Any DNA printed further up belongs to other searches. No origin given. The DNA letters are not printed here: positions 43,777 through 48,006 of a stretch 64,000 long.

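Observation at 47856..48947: RelA/SpoT-type (toxSAS/CapRel-like) pyrophosphokinase gene embedded inside the type 1 BREX operon between brxC and pglX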

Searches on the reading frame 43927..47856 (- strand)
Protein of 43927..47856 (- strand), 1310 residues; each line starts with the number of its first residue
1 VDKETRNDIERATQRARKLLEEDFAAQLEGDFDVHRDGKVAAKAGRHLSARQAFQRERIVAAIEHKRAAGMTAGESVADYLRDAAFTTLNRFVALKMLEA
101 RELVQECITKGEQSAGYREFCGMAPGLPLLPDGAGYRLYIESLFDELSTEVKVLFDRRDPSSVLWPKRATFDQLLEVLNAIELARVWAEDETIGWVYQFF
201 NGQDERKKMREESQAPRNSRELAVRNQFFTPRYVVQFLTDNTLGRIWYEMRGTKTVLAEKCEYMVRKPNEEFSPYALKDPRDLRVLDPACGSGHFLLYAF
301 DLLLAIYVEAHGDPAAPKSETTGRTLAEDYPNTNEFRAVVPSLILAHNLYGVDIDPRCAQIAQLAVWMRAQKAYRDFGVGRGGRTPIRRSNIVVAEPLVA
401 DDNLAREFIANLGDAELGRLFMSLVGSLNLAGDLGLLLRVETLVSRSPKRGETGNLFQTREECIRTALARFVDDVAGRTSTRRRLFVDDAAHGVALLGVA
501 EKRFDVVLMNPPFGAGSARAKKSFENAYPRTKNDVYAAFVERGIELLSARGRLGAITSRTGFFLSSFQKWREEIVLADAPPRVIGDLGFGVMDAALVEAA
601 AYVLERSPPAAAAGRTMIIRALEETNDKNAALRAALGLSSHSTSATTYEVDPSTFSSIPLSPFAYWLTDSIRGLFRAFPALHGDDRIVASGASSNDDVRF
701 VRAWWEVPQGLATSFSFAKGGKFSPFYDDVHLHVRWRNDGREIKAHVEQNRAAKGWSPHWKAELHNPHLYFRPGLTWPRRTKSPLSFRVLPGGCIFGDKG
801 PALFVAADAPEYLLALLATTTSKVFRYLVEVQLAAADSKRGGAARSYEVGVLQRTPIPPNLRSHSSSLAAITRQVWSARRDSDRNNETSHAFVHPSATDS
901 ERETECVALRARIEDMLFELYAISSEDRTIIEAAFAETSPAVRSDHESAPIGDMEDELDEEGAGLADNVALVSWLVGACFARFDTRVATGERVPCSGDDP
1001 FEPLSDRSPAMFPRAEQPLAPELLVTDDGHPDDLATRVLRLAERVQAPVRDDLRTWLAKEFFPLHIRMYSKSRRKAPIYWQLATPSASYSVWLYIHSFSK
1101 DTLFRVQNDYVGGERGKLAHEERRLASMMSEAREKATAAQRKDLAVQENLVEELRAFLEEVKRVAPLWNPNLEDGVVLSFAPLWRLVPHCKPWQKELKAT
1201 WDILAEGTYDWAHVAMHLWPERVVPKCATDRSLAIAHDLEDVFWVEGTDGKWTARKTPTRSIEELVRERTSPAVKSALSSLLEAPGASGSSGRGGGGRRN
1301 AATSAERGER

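Call 8: search_protein_families(library=ncbifam, proteins=[window:43927-47856:-], max_evalue=0.01)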
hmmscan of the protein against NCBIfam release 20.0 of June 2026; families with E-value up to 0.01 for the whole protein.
window:43927-47856:- (1310 aa): 5 families
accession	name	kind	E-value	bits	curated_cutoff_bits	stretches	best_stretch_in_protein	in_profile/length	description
NF033452.1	BREX_1_MTaseX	exception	2.8e-186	621.7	500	1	11-1185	3-1209/1210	BREX-1 system adenine-specific DNA-methyltransferase PglX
NF033455.1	BREX_6_MTaseX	exception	1.6e-118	397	900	3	257-898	303-938/1319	BREX-6 system adenine-specific DNA-methyltransferase PglX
NF033454.1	BREX_5_MTaseX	exception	1e-100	338.1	900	2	257-905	278-889/1404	BREX-5 system adenine-specific DNA-methyltransferase PglX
NF033451.1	BREX_2_MTaseX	equivalog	6.1e-08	30.9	400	1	59-326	35-266/1185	BREX-2 system adenine-specific DNA-methyltransferase PglX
NF047738.1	antiphage_MADS2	equivalog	2e-07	29.7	720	1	281-373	331-412/654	methylation-associated defense system DNA methyltransferase MAD2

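Call 9: search_protein_families(library=padloc, proteins=[window:43927-47856:-], max_evalue=0.01)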
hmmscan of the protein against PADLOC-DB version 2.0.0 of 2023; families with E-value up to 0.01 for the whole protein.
window:43927-47856:- (1310 aa): 55 families (the best 25 are shown)
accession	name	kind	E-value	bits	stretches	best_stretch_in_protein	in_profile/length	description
PDLC02527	PglX|PglXI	-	0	1238.5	2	1-443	3-464/1332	PglX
PDLC02526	PglX|PglXI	-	1.7e-272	903.6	2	1-449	1-450/640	PglX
PDLC02532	PglX|PglXI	-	6.9e-195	647.2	1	616-1286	2-668/682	PglX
PDLC02521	PglX|PglXI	-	1.3e-114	382.4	4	340-983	343-952/1174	PglX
PDLC02523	PglX|PglXI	-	1e-102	342.9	3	257-826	305-886/1428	PglX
PDLC03600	REase_MTase_IIG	-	4.4e-96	321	1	145-1183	159-1187/1205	Type IIG restriction enzyme-methyltransferase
PDLC02518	PglX|PglXI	-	2e-90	302.1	1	1-907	13-900/1412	PglX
PDLC02525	PglX|PglXI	-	1.7e-63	213.3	1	145-635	148-592/607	PglX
PDLC02519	PglX|PglXI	-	4.2e-62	208.2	2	56-830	46-816/1241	PglX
PDLC02524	PglX|PglXI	-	8.1e-51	171.3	2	449-832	243-624/722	PglX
PDLC02641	DrmMI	-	6.4e-47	158.1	3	187-372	200-370/1161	DrmMI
PDLC02522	PglX|PglXI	-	2.9e-45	152.5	3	503-828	603-925/1218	PglX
PDLC02516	PglX|PglXI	-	1.1e-40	137.9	2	643-895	22-270/593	PglX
PDLC02528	PglX|PglXI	-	4.3e-40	135.3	2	2-747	5-704/1125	PglX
PDLC02520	PglX|PglXI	-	3.2e-23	80.6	1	57-254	60-252/288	PglX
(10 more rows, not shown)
